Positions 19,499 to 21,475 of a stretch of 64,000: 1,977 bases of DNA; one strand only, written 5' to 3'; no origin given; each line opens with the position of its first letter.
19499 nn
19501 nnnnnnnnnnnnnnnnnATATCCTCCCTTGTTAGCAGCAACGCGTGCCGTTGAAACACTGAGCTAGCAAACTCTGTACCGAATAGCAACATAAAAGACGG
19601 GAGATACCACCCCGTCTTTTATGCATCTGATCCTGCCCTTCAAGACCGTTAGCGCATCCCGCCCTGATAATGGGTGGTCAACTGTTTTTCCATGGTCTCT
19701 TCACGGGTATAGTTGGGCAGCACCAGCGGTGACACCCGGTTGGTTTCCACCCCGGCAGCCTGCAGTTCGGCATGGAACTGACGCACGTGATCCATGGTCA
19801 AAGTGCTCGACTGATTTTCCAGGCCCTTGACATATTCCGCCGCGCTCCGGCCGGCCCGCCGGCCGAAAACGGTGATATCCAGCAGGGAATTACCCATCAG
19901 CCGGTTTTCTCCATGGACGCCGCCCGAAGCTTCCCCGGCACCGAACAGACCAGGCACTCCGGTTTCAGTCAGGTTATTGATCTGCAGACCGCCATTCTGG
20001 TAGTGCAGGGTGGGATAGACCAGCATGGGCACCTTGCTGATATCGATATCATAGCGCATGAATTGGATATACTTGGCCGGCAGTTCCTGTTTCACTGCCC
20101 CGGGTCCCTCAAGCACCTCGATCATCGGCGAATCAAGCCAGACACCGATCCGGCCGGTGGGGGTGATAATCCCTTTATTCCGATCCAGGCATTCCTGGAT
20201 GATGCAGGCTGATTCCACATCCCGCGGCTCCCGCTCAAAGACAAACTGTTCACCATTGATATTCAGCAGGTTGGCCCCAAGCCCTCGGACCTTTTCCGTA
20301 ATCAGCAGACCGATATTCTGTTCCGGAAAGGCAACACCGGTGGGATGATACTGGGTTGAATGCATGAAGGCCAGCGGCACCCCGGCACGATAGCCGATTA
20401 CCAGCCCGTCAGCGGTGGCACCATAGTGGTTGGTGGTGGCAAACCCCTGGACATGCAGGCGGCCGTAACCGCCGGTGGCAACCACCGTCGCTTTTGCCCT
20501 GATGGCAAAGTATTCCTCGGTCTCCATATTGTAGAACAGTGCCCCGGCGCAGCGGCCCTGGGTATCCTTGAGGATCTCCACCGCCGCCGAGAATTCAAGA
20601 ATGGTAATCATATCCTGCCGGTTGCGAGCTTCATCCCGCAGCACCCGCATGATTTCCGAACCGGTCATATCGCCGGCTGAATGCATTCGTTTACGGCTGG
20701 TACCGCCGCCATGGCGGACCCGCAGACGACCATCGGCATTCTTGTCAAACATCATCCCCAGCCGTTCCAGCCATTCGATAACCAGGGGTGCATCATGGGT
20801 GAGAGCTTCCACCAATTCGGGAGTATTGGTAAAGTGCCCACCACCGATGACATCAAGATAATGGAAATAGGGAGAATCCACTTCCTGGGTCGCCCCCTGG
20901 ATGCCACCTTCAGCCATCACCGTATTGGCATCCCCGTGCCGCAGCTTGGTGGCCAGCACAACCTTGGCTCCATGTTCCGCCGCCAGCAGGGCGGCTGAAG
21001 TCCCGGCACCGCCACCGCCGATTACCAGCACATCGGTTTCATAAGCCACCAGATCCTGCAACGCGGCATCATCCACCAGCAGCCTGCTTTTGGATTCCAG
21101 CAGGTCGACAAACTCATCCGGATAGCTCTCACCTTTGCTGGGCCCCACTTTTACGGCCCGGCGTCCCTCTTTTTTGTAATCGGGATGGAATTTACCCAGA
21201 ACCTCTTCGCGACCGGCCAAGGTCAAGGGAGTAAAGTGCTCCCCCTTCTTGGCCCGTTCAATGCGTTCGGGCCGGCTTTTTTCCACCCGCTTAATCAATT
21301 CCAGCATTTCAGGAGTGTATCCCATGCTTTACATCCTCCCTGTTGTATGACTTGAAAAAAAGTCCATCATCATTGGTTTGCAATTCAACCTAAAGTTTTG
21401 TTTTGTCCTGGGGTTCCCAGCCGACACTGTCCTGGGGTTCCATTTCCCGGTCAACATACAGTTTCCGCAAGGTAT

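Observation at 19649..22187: SdhA/SdhB-like pair with atypical features: about 95-aa N-terminal extension on the flavoprotein and a CX2CX2CX3CP third cluster motif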

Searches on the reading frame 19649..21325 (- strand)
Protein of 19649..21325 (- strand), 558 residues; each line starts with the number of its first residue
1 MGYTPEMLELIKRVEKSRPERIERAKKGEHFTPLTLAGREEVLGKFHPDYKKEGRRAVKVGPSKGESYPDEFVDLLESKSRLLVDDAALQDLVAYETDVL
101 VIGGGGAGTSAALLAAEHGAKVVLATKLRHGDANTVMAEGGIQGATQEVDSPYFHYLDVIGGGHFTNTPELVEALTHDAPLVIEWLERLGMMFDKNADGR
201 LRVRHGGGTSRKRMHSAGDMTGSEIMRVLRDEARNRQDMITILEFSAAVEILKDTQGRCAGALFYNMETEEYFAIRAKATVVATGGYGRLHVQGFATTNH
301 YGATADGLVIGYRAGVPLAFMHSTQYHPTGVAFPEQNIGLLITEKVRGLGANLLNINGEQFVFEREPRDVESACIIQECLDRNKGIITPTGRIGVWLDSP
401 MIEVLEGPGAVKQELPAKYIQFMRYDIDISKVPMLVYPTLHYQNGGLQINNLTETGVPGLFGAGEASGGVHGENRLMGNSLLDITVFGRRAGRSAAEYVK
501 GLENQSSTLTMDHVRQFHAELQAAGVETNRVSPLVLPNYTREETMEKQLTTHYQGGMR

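Call 7: search_protein_families(library=pfam, proteins=[window:19649-21325:-], max_evalue=0.01)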
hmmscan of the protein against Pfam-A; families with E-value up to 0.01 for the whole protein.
window:19649-21325:- (558 aa): 9 families
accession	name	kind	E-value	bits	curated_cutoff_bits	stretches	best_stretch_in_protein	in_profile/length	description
PF00890.30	FAD_binding_2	-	6.2e-73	246.8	20.4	1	98-481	1-414/414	FAD binding domain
PF03486.20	HI0933_like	-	2.8e-07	30.7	50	1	98-465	2-218/244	HI0933-like protein Rossmann domain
PF01266.30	DAO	-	6.5e-07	29.6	27.9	1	98-239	1-130/353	FAD dependent oxidoreductase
PF07992.20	Pyr_redox_2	-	1.8e-06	28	26.1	1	98-301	2-125/291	Pyridine nucleotide-disulphide oxidoreductase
PF12831.13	FAD_oxidored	-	2e-05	24.5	27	1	98-126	1-29/416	FAD dependent oxidoreductase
PF01134.28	GIDA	-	0.00049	19.7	22.1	1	98-127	1-30/391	Glucose inhibited division protein A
PF01946.23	Thi4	-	0.0005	19.8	26.2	0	87-124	7-46/235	Thi4 family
PF01494.25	FAD_binding_3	-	0.00066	19.4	22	1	96-129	1-34/349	FAD binding domain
PF13986.11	DUF4224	-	0.0082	16.5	22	0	183-204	20-41/45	Domain of unknown function (DUF4224)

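Call 8: search_protein_families(library=ncbifam, proteins=[window:19649-21325:-], max_evalue=0.001)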
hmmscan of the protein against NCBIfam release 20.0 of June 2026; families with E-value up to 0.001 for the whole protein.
window:19649-21325:- (558 aa): 56 families (the best 25 are shown)
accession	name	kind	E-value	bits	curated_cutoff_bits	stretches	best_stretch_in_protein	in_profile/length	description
NF004900.0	PRK06263.1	equivalog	1.6e-99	334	718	1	95-519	6-426/546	fumarate reductase (CoM/CoB) subunit TfrA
NF005866.0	PRK07803.1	equivalog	3.1e-87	293.2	819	2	93-368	5-290/631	fumarate reductase/succinate dehydrogenase flavoprotein subunit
TIGR01812.1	sdhA_frdA_Gneg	subfamily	1.4e-82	278.1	567.3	1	98-522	1-427/568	succinate dehydrogenase or fumarate reductase, flavoprotein subunit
TIGR00551.1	nadB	equivalog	2.9e-80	270.3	452.75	1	96-520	2-410/489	L-aspartate oxidase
NF005867.0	PRK07804.1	equivalog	1.3e-72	244.8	639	1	95-514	17-432/548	L-aspartate oxidase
TIGR01816.1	sdhA_forward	equivalog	4.5e-70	236.4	727.35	1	97-504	3-420/584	succinate dehydrogenase flavoprotein subunit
NF004724.0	PRK06069.1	subfamily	6.4e-67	226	826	1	96-509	5-424/577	succinate dehydrogenase/fumarate reductase flavoprotein subunit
NF005701.0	PRK07512.1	equivalog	1.1e-66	225.2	528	1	95-513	8-411/516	L-aspartate oxidase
NF005636.0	PRK07395.1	subfamily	1.6e-66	224.7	723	1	93-503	9-410/560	L-aspartate oxidase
NF042982.1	MFR_Fp_SdhA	equivalog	1.2e-64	218.9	1100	1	96-522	47-472/612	8-methylmenaquinol:fumarate reductase flavoprotein subunit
NF006567.0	PRK09077.1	equivalog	7e-64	215.9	629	1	94-508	6-418/537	L-aspartate oxidase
NF005978.0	PRK08071.1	equivalog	1.7e-63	214.8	621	1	96-497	3-386/514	L-aspartate oxidase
NF004820.0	PRK06175.1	equivalog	3.4e-63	214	472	1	96-508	4-396/433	L-aspartate oxidase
NF006392.0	PRK08641.1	equivalog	4.3e-63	213.8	855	1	96-516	3-427/593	succinate dehydrogenase flavoprotein subunit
NF006686.0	PRK09231.1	equivalog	4.4e-62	210.5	854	1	95-520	4-436/598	fumarate reductase (quinol) flavoprotein subunit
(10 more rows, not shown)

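Call 9: find_homologous_proteins(query=window:19649-21325:-, max_evalue=1e-10)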
Query window:19649-21325:- (558 aa): 8000 proteins with E <= 1e-10 among 8000 candidates; the best 120 are listed.
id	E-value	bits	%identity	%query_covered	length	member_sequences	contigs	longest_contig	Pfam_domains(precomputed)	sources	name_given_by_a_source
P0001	0.0e+0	1262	100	100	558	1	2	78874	PF01266.31,PF00890.31,PF07992.21,PF03486.21,PF12831.14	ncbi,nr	ncbi:MAG: FAD-binding protein [Deltaproteobacteria bacterium]|nr:FAD-binding protein [Candidatus Ana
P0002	0.0e+0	1115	87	100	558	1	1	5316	PF01266.31,PF00890.31,PF07992.21,PF03486.21,PF01134.29,PF12831.14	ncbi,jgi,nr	ncbi:MAG: FAD-binding protein [Deltaproteobacteria bacterium]|nr:FAD-binding protein [Deltaproteobac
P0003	0.0e+0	1079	85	100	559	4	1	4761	PF01266.31,PF00890.31,PF07992.21,PF03486.21,PF12831.14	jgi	jgi:succinate dehydrogenase / fumarate reductase flavoprotein subunit/L-aspartate oxidase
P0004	0.0e+0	1063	83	100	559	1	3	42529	PF01266.31,PF00890.31,PF07992.21,PF03486.21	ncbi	-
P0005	0.0e+0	1063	83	100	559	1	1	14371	PF00890.31,PF07992.21,PF03486.21,PF12831.14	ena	-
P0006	0.0e+0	1063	83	100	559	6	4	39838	PF01266.31,PF00890.31,PF07992.21,PF03486.21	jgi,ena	-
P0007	0.0e+0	1061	83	100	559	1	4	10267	PF00890.31,PF07992.21,PF03486.21,PF12831.14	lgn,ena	-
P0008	0.0e+0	1054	82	100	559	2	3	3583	PF00890.31,PF07992.21,PF03486.21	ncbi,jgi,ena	-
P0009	0.0e+0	1052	83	100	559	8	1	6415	PF01266.31,PF00890.31,PF07992.21,PF03486.21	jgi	jgi:succinate dehydrogenase / fumarate reductase flavoprotein subunit/L-aspartate oxidase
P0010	0.0e+0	1049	82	100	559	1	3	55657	PF01266.31,PF00890.31,PF07992.21,PF03486.21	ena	-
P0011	0.0e+0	1049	82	100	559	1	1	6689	PF01266.31,PF00890.31,PF07992.21,PF03486.21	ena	-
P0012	0.0e+0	1046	82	100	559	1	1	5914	PF01266.31,PF00890.31,PF07992.21,PF03486.21,PF12831.14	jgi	jgi:succinate dehydrogenase/fumarate reductase flavoprotein subunit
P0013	0.0e+0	1046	81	100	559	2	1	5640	PF01266.31,PF00890.31,PF07992.21,PF03486.21,PF12831.14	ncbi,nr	ncbi:MAG: FAD-binding protein [Deltaproteobacteria bacterium]|nr:FAD-binding protein [Candidatus Tha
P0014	0.0e+0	1042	82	100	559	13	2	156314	PF00890.31,PF07992.21,PF03486.21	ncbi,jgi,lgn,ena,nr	ncbi:MAG TPA: FAD-binding protein [Proteobacteria bacterium]|nr:FAD-binding protein [Pseudomonadota 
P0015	0.0e+0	1042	81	100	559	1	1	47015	PF01266.31,PF00890.31,PF07992.21,PF03486.21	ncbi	-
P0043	1.3e-273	927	73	100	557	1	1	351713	PF01266.31,PF00890.31,PF07992.21,PF03486.21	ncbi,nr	ncbi:MAG: FAD-binding protein [Deltaproteobacteria bacterium]|nr:FAD-binding protein [Deltaproteobac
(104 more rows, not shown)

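Call 10: search_solved_structures(query=window:19649-21325:-, show_alignments=2)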
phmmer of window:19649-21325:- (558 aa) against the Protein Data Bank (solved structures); distinct sequences matched with E-value up to 0.001: 54.
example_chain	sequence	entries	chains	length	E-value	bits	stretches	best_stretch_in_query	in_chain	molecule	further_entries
7d6v_A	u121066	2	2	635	1e-70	242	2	91-367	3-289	Succinate dehydrogenase subunit A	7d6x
6lum_A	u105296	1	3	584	3.2e-52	181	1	95-500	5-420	Succinate dehydrogenase subunit A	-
4ytp_A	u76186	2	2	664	6.5e-52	180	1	89-499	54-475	Succinate dehydrogenase [ubiquinone] flavoprotein subunit, mitochondrial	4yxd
8gs8_A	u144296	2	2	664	7.8e-52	179.7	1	87-497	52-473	Succinate dehydrogenase [ubiquinone] flavoprotein subunit, mitochondrial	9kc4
6vax_A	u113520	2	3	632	1.1e-51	179.2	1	88-497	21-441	Succinate dehydrogenase [ubiquinone] flavoprotein subunit, mitochondrial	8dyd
1zoy_A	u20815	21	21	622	1.1e-51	179.2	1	91-499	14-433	FAD-binding protein | Succinate dehydrogenase [ubiquinone] flavoprotein subunit, mitochondrial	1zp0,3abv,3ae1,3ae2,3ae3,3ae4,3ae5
1yq3_A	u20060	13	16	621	3.1e-51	177.7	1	91-500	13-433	Succinate dehydrogenase flavoprotein subunit | Succinate dehydrogenase [ubiquinone] flavoprotein subunit, mitochondrial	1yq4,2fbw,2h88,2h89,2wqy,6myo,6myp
8dye_A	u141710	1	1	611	3.4e-51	177.6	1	92-497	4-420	Succinate dehydrogenase [ubiquinone] flavoprotein subunit, mitochondrial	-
8b6g_CA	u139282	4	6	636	6.9e-51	176.6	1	93-500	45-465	Succinate dehydrogenase [ubiquinone] flavoprotein subunit, mitochondrial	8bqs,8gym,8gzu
1nek_A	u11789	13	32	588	8.4e-51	176.3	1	94-498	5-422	Succinate dehydrogenase flavoprotein subunit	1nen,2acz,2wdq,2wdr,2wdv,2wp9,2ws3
3p4p_A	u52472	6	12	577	2.6e-50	174.6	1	94-502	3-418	Fumarate reductase flavoprotein subunit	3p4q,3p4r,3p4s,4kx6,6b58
1kf6_A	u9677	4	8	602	3.1e-50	174.4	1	94-502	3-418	FUMARATE REDUCTASE FLAVOPROTEIN | Fumarate reductase flavoprotein subunit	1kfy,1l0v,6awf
5vpn_A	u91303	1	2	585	6.7e-50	173.3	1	94-502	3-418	Fumarate reductase flavoprotein subunit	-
2b76_A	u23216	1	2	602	7.5e-50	173.1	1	94-502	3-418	Fumarate reductase flavoprotein subunit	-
4ysx_A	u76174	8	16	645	9e-50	172.9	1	79-503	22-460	Succinate dehydrogenase flavoprotein | Succinate dehydrogenase [ubiquinone] flavoprotein subunit, mitochondrial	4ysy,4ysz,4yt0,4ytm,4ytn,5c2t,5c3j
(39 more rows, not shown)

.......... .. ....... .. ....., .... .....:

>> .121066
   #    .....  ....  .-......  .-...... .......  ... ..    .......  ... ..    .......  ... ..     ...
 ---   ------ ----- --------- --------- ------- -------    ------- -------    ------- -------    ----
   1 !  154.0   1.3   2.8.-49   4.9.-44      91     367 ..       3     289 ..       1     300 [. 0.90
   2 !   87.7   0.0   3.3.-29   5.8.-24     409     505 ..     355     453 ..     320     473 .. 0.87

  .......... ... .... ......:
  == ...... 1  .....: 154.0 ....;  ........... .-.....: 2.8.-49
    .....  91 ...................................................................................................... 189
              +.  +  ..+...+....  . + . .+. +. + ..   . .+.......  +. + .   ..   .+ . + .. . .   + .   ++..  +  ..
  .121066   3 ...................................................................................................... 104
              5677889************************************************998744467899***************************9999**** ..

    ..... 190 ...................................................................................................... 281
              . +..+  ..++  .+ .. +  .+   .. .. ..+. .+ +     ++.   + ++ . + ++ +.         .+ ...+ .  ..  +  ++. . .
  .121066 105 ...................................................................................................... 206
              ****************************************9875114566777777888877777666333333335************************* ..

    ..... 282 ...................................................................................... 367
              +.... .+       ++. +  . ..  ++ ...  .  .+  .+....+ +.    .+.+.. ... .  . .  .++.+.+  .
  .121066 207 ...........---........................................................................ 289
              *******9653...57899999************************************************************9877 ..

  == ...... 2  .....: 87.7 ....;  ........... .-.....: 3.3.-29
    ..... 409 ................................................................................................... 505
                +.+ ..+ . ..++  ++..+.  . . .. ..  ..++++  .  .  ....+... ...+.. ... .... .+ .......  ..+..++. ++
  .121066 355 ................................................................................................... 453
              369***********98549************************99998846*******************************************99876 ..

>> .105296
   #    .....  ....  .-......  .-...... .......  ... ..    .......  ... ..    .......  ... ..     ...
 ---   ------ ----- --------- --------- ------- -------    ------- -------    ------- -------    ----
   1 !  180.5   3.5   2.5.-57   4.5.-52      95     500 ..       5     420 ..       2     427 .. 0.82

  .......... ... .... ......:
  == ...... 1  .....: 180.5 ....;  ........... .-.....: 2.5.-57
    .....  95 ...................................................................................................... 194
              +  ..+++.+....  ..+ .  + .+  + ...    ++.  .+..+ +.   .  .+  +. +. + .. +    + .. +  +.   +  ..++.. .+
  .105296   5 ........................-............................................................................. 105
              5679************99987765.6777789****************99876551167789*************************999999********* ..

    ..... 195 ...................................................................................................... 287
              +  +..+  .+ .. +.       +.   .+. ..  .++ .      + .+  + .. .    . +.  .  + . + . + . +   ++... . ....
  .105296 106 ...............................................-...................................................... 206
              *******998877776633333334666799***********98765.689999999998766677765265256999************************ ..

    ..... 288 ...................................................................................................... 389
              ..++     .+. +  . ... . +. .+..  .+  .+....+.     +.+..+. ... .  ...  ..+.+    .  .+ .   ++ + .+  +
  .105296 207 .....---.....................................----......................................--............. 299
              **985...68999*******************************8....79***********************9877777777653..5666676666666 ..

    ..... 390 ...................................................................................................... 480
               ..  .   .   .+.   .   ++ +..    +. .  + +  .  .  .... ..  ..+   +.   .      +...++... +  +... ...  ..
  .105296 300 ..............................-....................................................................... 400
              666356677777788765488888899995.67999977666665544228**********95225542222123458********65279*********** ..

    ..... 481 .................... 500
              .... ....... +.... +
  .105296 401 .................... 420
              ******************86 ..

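Call 18: find_encoding_contigs(protein=P0043, flank=10000, max_places=2)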
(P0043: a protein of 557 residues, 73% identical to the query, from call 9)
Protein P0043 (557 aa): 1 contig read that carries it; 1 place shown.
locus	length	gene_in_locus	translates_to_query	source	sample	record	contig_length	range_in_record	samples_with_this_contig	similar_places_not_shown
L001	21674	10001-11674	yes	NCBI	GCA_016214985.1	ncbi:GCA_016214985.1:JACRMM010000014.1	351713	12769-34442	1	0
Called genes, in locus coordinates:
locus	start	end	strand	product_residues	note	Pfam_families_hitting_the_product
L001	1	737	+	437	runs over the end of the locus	PF00890:FAD_binding_2 (weak), PF01266:DAO (faint), PF01593:Amino_oxidase (faint), PF07992:Pyr_redox_2 (faint), PF12831:FAD_oxidored (weak), PF13450:NAD_binding_8, PF12838:Fer4_7 (faint), PF00037:Fer4 (weak), +1 more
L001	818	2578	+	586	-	PF00890:FAD_binding_2 (weak), PF01266:DAO (weak), PF07992:Pyr_redox_2, PF12831:FAD_oxidored (weak), PF13450:NAD_binding_8 (weak), PF01593:Amino_oxidase (weak), PF12838:Fer4_7, PF13237:Fer4_10, +6 more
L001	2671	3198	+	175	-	PF13183:Fer4_8, PF13237:Fer4_10 (weak), PF12838:Fer4_7 (faint), PF13187:Fer4_9, PF13534:Fer4_17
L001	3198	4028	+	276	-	PF02754:CCG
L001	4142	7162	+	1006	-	PF00890:FAD_binding_2 (weak), PF12831:FAD_oxidored (weak), PF13450:NAD_binding_8 (weak), PF00890:FAD_binding_2, PF07992:Pyr_redox_2, PF12831:FAD_oxidored (weak), PF13450:NAD_binding_8 (weak), PF12838:Fer4_7, +12 more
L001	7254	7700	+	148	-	PF02662:FlpD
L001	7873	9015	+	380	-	PF13534:Fer4_17 (faint), PF13237:Fer4_10 (faint), PF13183:Fer4_8 (weak)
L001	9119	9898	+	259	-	PF13183:Fer4_8 (faint), PF13534:Fer4_17 (faint), PF12838:Fer4_7 (weak), PF13187:Fer4_9, PF13237:Fer4_10 (weak)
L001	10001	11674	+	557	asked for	PF00890:FAD_binding_2, PF01266:DAO (weak), PF03486:HI0933_like (faint), PF07992:Pyr_redox_2 (faint)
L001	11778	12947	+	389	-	PF01071:GARS_A (weak), PF02222:ATP-grasp (faint), PF08442:ATP-grasp_2, PF13549:ATP-grasp_5, PF24948:Citrate_synth_N, PF00549:Ligase_CoA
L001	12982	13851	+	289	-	PF02629:CoA_binding, PF13380:CoA_binding_2 (faint), PF13607:Succ_CoA_lig, PF00549:Ligase_CoA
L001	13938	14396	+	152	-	PF01257:2Fe-2S_thioredx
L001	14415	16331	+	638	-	PF01257:2Fe-2S_thioredx (weak), PF01512:Complex1_51K, PF10589:NADH_4Fe-4S, PF00037:Fer4, PF12838:Fer4_7 (weak), PF13187:Fer4_9 (weak), PF13237:Fer4_10 (weak), PF14697:Fer4_21, +2 more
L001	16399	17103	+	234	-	PF13510:Fer2_4, PF00111:Fer2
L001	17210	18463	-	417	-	PF00108:Thiolase_N, PF02803:Thiolase_C, PF22691:Thiolase_C_1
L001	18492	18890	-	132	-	PF02310:B12-binding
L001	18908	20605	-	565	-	PF01642:MM_CoA_mutase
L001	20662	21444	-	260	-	PF00106:adh_short, PF08659:KR, PF13561:adh_short_C2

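Call 32: search_protein_representatives(protein=window:19649-21325:-)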
Query: 558 residues. Proteins with E-value up to 0.001 (for the whole library): 18636; up to 1e-10: 8112; up to 1e-30: 2269. The best 150 are listed.
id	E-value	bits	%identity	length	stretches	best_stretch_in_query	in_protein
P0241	1.2e-185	634.6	55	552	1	2-547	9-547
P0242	1.0e-167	575.4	81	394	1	1-312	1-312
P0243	1.1e-145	502.7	49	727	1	31-535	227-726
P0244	1.1e-136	473.0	47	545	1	39-543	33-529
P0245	5.5e-124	431.1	58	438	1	191-543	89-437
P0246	2.8e-115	402.3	44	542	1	39-548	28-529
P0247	1.4e-114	400.0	56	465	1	97-430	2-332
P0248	4.3e-110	385.2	47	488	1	30-500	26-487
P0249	5.4e-110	384.9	64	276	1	281-550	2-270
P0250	4.1e-108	378.7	47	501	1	38-513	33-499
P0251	2.3e-107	376.2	61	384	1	1-295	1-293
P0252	1.4e-106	373.7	54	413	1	162-502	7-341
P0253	3.2e-106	372.4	62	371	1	93-364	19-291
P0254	2.2e-101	356.5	45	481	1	38-497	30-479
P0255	3.3e-101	355.9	56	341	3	318-451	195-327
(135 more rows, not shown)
